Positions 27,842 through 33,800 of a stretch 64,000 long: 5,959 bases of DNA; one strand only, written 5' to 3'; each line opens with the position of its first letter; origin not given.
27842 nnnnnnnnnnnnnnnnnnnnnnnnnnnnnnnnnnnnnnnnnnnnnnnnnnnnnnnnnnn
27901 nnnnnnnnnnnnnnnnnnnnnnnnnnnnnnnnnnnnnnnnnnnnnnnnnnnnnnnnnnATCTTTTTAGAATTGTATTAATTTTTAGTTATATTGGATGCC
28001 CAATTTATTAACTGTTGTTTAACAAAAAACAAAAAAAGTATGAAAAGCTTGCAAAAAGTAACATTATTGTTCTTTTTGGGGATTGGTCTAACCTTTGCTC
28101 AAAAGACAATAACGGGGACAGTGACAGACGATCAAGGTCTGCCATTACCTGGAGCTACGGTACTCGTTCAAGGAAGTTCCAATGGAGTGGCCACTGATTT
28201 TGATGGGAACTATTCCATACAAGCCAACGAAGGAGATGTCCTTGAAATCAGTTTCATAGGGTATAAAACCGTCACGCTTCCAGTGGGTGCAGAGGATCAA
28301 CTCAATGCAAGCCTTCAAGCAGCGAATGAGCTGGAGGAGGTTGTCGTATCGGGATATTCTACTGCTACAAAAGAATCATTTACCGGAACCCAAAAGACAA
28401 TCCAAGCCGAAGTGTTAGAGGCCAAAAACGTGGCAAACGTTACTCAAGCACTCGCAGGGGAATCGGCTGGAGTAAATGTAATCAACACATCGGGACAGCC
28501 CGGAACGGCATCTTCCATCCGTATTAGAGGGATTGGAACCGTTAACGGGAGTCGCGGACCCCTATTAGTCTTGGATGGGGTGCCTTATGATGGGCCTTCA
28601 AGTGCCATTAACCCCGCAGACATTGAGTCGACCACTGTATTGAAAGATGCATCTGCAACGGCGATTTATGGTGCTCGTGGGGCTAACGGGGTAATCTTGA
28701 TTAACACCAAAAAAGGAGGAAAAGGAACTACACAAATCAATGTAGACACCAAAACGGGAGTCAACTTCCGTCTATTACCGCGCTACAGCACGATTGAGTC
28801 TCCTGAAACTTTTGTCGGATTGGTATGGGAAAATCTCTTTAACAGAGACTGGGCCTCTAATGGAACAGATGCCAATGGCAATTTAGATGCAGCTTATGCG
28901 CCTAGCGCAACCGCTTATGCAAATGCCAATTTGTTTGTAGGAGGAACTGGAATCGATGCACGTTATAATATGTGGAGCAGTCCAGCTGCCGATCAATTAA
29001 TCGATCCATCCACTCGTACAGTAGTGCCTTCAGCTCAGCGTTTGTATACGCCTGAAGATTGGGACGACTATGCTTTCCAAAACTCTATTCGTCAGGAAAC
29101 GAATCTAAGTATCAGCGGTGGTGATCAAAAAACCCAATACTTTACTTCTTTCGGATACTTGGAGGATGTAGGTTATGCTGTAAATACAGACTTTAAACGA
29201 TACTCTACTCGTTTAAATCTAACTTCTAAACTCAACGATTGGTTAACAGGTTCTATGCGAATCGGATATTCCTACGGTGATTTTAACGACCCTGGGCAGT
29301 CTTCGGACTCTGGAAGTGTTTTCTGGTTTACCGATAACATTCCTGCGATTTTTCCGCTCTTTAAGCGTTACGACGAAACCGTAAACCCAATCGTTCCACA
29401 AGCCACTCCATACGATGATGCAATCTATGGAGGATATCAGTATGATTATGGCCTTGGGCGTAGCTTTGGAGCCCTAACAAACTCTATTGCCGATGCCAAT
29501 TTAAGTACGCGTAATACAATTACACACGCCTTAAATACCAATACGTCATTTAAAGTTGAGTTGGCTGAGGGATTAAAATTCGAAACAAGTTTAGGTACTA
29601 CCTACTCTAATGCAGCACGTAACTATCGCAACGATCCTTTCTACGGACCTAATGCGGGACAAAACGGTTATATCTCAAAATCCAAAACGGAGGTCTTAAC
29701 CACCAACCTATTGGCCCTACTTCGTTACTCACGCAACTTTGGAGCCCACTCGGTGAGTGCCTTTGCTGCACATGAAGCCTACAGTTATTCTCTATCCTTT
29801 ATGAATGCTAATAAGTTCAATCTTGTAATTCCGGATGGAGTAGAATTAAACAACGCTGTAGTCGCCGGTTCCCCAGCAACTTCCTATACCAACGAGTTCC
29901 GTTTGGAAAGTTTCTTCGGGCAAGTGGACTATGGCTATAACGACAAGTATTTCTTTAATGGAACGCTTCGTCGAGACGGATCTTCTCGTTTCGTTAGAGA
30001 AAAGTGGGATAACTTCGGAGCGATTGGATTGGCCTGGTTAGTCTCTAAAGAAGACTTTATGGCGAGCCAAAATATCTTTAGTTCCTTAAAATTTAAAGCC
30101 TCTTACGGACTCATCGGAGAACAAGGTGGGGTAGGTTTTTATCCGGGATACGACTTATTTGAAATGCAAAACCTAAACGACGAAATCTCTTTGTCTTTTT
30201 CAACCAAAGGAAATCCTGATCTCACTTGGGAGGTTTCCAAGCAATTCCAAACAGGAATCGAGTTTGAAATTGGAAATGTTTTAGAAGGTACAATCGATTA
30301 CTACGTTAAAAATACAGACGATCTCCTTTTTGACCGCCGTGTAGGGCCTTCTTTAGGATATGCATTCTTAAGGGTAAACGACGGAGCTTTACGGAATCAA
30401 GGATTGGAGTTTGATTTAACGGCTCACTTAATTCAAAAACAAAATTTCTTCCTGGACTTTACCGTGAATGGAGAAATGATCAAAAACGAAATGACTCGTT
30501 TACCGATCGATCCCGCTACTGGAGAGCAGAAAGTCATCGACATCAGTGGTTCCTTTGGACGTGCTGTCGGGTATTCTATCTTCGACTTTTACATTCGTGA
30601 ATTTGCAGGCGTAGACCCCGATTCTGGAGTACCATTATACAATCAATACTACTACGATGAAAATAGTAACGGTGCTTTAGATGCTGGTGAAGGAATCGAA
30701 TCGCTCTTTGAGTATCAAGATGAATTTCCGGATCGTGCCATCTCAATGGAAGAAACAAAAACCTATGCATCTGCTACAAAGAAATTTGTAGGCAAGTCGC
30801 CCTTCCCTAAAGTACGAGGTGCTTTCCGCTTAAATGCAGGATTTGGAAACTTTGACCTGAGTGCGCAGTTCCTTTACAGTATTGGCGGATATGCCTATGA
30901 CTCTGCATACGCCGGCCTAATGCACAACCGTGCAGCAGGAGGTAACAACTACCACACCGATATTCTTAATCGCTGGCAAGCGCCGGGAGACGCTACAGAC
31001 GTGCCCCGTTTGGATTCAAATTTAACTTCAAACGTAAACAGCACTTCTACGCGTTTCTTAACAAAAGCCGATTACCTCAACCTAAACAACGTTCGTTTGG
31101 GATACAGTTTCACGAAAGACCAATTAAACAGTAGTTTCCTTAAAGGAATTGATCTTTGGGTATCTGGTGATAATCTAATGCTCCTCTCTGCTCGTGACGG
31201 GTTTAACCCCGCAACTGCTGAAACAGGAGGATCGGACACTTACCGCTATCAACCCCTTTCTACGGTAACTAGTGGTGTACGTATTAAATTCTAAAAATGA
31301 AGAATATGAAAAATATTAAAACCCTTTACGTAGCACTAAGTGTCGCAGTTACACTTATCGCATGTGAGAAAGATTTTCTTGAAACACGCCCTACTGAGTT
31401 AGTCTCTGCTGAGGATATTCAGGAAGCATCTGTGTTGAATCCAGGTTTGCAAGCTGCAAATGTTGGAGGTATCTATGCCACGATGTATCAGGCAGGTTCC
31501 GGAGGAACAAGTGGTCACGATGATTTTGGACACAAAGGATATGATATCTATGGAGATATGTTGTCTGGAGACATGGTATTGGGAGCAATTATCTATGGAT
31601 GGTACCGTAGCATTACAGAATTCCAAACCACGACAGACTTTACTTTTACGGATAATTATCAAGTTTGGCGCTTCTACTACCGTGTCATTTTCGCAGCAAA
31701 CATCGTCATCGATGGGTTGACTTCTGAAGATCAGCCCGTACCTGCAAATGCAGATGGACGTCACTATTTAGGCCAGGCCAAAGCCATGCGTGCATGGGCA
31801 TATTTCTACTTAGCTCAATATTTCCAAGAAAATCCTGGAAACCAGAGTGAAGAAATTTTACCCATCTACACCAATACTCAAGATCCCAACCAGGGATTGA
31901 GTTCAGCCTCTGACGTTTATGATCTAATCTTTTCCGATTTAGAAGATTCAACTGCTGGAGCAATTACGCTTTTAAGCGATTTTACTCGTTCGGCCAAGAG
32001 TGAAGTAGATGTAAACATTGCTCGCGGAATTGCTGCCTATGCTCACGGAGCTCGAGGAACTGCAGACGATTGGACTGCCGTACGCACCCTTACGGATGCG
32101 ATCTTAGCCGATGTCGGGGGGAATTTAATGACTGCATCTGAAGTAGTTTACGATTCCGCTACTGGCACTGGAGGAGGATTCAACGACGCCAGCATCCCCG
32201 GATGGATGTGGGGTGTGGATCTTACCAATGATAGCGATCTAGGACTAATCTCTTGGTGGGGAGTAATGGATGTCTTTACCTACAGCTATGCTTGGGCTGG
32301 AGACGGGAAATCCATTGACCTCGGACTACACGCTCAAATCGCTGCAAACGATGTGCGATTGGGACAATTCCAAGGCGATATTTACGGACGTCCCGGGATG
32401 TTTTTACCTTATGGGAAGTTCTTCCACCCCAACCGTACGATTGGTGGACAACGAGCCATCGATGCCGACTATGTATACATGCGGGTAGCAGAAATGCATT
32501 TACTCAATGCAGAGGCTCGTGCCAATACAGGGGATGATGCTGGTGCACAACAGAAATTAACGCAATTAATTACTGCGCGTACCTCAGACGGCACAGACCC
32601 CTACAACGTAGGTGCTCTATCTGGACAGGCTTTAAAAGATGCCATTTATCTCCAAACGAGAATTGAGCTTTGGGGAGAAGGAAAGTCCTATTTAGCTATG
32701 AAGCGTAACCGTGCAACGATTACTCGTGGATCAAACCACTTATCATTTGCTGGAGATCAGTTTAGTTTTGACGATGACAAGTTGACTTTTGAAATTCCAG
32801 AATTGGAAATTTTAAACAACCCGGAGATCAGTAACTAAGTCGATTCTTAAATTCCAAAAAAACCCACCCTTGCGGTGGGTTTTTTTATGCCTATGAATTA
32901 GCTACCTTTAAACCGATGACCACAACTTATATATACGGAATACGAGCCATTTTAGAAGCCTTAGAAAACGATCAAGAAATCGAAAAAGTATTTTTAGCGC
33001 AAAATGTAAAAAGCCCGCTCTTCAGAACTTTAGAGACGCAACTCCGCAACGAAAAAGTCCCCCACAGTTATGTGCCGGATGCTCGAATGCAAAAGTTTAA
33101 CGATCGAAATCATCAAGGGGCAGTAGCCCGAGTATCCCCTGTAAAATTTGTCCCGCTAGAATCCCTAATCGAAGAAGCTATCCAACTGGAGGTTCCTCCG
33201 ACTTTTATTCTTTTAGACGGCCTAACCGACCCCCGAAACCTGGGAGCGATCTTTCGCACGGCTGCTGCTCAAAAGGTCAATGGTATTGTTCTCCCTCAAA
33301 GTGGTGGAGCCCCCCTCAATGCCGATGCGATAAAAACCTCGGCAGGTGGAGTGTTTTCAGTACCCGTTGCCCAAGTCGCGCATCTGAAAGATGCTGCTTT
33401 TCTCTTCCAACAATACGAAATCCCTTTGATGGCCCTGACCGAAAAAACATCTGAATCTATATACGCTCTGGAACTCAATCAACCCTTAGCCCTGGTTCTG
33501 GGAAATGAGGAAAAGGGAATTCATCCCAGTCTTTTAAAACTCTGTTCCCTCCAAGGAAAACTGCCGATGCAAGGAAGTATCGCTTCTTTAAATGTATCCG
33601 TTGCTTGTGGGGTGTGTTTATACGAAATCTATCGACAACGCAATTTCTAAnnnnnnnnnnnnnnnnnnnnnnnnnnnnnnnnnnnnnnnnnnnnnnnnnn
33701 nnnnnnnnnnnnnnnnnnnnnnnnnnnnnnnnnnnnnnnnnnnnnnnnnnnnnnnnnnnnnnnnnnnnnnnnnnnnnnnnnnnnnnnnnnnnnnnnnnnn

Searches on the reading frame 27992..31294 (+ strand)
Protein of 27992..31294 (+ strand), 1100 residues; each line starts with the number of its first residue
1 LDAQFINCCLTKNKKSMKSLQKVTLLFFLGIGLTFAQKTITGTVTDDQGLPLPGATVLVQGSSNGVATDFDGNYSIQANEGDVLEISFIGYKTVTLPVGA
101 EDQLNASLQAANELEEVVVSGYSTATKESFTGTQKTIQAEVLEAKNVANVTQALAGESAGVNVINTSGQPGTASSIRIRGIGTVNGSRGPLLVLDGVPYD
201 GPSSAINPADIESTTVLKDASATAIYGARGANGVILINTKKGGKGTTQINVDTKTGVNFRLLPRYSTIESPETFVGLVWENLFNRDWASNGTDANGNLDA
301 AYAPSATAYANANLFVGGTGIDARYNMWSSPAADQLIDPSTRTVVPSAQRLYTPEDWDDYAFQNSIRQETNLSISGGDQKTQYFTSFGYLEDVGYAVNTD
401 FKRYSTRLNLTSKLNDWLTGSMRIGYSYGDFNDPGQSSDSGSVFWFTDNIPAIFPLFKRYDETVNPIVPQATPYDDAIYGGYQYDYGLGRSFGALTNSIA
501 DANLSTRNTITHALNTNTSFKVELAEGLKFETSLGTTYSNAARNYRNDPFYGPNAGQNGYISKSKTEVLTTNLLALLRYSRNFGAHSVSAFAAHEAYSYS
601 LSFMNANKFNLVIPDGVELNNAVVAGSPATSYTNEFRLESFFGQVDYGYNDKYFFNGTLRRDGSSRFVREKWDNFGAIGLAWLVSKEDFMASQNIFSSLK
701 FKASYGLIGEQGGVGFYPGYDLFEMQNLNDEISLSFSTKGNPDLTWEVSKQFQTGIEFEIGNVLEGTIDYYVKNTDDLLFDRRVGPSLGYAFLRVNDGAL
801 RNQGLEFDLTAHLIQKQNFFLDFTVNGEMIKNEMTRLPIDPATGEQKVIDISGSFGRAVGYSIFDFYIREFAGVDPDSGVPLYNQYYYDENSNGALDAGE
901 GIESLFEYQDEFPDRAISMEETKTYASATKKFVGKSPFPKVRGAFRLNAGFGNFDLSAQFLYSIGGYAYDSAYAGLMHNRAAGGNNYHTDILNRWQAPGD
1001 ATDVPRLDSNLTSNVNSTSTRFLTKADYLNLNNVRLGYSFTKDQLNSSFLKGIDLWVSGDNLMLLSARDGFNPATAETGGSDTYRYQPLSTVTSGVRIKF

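Call 5: search_protein_families(library=pfam, proteins=[window:27992-31294:+], max_evalue=0.01)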
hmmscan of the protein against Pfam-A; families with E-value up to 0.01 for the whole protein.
window:27992-31294:+ (1100 aa): 4 families
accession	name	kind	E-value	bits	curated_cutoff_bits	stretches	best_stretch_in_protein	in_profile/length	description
PF07715.20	Plug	-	1.3e-18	67.9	23.9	1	128-234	3-107/107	TonB-dependent Receptor Plug Domain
PF00593.30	TonB_dep_Rec_b-barrel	-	4.4e-18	66.8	27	1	476-857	16-372/436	TonB dependent receptor-like, beta-barrel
PF13715.12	CarbopepD_reg_2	-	6e-18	65.1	32.2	1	40-119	1-88/88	CarboxypepD_reg-like domain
PF13620.12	CarboxypepD_reg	-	5.2e-12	46.4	32.3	1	39-106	1-79/82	Carboxypeptidase regulatory-like domain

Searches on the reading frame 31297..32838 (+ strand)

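Call 5: search_protein_families(library=pfam, proteins=[window:31297-32838:+], max_evalue=0.01)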
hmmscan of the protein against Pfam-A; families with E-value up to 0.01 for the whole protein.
window:31297-32838:+ (513 aa): 2 families
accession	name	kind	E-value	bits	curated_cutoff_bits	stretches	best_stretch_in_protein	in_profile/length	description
PF14322.12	SusD-like_3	-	3.5e-13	50.6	27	1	113-236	65-172/191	Starch-binding associating with outer membrane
PF07980.17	SusD_RagB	-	6.1e-11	42.9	23.1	1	362-473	125-237/297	SusD family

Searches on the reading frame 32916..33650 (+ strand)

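Call 5: search_protein_families(library=pfam, proteins=[window:32916-33650:+], max_evalue=0.01)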
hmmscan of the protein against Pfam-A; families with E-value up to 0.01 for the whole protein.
window:32916-33650:+ (244 aa): 2 families
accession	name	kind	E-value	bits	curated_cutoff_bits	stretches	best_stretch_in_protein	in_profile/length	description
PF00588.24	SpoU_methylase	-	2.2e-35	122.2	29.7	1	96-236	2-142/142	SpoU rRNA Methylase family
PF08032.17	SpoU_sub_bind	-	8e-15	55.4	22.8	1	5-77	1-74/76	RNA 2'-O ribose methyltransferase substrate binding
